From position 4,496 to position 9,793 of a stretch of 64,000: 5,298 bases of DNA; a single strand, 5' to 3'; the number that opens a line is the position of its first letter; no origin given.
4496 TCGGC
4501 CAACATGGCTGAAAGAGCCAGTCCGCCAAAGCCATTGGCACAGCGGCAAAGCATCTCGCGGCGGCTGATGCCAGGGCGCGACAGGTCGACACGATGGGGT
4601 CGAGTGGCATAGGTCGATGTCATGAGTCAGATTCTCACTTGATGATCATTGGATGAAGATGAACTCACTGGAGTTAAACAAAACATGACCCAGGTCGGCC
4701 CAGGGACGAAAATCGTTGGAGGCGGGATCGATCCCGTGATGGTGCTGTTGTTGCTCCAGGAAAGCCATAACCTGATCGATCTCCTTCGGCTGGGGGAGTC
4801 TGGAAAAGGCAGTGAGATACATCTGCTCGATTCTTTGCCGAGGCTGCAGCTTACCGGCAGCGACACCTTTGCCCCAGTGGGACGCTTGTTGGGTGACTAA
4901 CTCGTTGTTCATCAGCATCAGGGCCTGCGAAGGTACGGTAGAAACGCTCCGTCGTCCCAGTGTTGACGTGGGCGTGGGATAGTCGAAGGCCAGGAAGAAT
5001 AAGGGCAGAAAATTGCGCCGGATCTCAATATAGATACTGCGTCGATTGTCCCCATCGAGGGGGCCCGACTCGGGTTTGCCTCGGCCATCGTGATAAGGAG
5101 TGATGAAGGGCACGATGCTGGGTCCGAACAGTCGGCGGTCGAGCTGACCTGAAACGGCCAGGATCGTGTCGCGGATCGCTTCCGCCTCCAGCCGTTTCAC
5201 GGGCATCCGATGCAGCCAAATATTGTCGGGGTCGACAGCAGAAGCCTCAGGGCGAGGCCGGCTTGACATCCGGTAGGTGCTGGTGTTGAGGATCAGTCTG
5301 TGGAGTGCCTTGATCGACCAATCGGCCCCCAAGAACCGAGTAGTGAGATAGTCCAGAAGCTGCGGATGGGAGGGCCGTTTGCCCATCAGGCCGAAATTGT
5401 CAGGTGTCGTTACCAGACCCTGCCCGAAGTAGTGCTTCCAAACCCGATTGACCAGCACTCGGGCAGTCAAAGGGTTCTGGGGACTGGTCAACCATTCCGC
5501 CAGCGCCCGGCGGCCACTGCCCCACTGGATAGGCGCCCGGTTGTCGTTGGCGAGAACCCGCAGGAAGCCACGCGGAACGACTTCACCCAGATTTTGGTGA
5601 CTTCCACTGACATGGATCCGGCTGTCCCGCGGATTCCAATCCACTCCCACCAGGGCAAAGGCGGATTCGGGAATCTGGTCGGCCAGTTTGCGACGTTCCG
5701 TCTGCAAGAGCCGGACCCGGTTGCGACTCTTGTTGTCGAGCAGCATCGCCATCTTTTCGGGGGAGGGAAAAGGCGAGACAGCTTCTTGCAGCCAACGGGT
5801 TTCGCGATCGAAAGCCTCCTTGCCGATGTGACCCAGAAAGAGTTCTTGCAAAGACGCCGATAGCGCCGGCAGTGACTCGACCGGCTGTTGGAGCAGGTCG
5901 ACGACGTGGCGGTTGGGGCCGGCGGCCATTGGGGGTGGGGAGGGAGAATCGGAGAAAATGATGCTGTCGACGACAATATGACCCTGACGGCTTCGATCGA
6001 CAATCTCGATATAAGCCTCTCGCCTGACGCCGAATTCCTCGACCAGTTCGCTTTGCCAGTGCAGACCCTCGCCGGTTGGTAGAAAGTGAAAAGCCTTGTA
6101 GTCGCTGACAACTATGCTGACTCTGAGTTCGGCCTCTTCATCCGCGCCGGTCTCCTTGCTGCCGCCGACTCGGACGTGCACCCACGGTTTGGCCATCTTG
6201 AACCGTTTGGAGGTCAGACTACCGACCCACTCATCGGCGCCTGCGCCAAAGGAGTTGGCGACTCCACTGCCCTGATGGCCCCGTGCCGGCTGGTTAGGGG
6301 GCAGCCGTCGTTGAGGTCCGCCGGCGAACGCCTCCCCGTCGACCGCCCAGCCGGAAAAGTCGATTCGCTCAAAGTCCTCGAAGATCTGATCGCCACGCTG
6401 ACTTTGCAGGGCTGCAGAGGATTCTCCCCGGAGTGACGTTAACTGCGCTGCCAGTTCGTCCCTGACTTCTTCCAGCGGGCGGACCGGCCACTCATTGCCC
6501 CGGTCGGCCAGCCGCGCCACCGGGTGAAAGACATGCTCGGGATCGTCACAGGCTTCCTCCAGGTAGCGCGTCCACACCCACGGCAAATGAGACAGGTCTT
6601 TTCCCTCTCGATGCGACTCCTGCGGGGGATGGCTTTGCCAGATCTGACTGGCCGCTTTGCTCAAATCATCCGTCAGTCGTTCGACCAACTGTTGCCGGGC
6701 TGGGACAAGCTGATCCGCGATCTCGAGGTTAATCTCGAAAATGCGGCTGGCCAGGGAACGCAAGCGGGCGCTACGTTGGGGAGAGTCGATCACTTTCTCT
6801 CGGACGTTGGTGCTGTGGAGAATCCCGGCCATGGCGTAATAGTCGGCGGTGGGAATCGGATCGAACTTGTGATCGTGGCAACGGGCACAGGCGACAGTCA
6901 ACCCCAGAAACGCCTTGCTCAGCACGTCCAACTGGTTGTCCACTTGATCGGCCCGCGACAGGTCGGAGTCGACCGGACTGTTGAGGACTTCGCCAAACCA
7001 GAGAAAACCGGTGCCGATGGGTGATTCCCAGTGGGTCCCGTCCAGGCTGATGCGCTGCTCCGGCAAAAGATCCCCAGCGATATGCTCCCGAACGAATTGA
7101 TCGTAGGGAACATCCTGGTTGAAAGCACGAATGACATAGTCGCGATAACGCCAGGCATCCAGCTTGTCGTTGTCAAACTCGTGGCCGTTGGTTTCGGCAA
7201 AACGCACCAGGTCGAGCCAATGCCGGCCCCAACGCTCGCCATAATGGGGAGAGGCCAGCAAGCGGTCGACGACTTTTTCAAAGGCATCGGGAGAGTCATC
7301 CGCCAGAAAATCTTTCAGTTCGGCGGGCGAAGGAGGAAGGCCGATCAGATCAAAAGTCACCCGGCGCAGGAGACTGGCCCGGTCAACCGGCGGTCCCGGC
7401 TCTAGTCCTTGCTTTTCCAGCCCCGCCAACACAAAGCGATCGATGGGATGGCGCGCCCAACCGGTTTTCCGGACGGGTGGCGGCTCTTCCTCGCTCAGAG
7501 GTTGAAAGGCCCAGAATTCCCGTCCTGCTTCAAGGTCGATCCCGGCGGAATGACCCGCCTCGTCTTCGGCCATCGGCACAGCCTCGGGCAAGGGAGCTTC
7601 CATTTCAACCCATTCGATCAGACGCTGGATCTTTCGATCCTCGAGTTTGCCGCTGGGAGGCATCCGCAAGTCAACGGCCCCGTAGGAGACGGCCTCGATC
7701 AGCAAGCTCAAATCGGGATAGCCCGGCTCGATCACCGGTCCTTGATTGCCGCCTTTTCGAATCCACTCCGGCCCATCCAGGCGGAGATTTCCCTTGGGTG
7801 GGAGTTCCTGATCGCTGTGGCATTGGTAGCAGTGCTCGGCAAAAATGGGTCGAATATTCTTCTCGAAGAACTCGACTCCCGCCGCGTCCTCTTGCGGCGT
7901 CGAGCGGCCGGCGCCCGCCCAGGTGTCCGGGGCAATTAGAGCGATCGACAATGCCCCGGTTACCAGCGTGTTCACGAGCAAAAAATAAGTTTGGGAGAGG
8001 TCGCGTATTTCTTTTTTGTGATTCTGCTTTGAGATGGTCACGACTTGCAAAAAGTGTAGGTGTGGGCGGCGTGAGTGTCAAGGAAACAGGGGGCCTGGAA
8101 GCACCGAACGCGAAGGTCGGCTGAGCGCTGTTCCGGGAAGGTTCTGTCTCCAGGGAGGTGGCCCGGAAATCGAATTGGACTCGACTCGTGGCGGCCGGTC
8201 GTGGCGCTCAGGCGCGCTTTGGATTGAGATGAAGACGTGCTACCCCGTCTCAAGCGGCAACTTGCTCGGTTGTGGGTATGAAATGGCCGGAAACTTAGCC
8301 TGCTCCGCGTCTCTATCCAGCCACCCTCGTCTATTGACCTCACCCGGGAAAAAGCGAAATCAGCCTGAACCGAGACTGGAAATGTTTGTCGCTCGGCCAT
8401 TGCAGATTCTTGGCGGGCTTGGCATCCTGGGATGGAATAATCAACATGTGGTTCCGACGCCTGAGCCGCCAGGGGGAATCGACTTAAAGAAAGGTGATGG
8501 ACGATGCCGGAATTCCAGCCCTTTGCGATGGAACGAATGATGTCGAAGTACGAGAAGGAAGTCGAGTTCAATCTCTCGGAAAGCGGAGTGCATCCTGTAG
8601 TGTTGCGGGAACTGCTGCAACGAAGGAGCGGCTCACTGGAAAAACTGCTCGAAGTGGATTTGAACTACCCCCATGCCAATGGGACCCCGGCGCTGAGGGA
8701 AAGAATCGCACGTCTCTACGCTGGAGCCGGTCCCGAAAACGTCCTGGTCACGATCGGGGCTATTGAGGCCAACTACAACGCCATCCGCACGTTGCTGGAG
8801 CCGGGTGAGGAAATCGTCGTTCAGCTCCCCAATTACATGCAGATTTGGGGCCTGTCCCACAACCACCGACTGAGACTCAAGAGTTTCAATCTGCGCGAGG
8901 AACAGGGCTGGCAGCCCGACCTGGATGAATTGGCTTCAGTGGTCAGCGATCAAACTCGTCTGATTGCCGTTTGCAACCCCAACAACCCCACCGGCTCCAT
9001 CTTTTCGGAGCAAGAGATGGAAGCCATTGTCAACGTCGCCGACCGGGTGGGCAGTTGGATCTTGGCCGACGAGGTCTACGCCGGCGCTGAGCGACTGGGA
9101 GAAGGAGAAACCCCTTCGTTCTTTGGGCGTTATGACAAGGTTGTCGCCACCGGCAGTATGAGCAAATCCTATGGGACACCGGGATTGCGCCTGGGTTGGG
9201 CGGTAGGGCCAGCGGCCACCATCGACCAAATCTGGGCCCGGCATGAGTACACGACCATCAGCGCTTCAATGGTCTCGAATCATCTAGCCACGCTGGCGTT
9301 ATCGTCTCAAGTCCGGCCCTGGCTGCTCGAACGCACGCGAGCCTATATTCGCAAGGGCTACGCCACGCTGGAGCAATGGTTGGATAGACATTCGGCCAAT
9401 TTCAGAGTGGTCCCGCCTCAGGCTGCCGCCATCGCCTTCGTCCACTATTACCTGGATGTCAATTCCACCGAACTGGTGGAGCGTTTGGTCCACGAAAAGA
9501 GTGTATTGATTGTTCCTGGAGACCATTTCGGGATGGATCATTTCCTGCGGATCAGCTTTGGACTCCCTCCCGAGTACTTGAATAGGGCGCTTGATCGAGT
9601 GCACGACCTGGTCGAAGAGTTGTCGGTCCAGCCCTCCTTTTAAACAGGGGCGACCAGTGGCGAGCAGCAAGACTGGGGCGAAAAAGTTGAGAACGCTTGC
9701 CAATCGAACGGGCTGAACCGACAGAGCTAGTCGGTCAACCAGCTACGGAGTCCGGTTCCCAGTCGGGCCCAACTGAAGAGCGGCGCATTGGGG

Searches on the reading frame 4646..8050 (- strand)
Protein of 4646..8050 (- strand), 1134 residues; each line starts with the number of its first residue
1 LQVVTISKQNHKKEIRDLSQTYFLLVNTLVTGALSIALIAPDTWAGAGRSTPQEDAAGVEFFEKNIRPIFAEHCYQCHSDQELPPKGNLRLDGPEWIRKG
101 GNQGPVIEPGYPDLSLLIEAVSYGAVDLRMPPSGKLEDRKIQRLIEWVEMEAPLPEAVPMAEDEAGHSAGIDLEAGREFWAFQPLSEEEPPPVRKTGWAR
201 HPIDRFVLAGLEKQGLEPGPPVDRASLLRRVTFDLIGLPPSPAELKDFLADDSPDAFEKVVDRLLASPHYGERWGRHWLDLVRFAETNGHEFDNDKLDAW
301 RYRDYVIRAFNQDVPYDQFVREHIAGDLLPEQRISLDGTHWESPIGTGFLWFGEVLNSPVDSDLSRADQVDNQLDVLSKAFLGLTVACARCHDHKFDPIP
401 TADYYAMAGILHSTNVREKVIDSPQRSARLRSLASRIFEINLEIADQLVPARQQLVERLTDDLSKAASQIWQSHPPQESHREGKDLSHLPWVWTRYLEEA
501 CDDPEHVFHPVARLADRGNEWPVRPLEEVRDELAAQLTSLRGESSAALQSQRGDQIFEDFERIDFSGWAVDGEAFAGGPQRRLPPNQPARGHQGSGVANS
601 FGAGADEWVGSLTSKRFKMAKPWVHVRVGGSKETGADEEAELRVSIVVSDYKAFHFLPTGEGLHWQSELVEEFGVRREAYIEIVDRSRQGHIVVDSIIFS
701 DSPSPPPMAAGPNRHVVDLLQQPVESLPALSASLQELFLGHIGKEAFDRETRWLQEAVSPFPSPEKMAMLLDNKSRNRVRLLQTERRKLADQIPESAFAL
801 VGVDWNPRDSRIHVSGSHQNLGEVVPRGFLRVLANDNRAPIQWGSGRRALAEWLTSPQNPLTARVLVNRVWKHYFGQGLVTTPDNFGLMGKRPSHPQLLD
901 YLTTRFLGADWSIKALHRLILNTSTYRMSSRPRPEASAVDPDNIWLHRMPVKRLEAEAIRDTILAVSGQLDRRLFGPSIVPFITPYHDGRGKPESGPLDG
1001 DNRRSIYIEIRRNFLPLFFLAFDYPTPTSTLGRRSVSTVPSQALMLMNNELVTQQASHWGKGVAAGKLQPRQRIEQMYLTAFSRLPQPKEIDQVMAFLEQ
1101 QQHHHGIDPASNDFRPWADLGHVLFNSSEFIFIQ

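Call 28: search_protein_families(library=pfam, proteins=[window:4646-8050:-], max_evalue=0.001)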
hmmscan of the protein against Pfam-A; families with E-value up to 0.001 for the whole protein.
window:4646-8050:- (1134 aa): 4 families
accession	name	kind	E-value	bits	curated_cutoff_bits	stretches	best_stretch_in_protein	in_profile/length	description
PF07587.16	PSD1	-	3.1e-86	289.2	28.5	1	846-1098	1-244/244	Protein of unknown function (DUF1553)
PF07583.16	PSCyt2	-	3.3e-83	279.2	29.8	1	202-414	1-207/209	Protein of unknown function (DUF1549)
PF07635.16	PSCyt1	-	1.3e-11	45.3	22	1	74-134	1-59/59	Planctomycete cytochrome C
PF13442.11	Cytochrome_CBB3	-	0.00034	21.3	27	0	66-148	6-68/68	Cytochrome C oxidase, cbb3-type, subunit III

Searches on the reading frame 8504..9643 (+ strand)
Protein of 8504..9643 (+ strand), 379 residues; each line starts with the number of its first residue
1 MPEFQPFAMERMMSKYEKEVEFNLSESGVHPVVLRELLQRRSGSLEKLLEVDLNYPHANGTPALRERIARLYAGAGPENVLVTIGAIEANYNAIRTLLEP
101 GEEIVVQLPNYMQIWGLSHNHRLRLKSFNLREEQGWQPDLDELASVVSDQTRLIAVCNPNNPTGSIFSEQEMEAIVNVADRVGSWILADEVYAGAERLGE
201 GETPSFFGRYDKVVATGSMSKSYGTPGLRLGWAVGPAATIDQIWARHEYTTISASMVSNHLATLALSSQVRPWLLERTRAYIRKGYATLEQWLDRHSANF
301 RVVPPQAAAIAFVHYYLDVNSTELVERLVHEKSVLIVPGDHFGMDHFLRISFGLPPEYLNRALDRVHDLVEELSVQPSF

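Call 28: search_protein_families(library=pfam, proteins=[window:8504-9643:+], max_evalue=0.001)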
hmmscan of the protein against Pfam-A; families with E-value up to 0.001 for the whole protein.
window:8504-9643:+ (379 aa): 3 families
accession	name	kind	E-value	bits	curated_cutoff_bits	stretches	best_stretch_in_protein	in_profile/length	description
PF00155.27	Aminotran_1_2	-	1.3e-52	179.6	19.7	1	53-366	36-361/361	Aminotransferase class I and II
PF00266.25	Aminotran_5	-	9.5e-09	35.1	21.5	1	64-191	48-177/371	Aminotransferase class-V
PF01053.26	Cys_Met_Meta_PP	-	0.0005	19.2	27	1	63-193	56-177/381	Cys/Met metabolism PLP-dependent enzyme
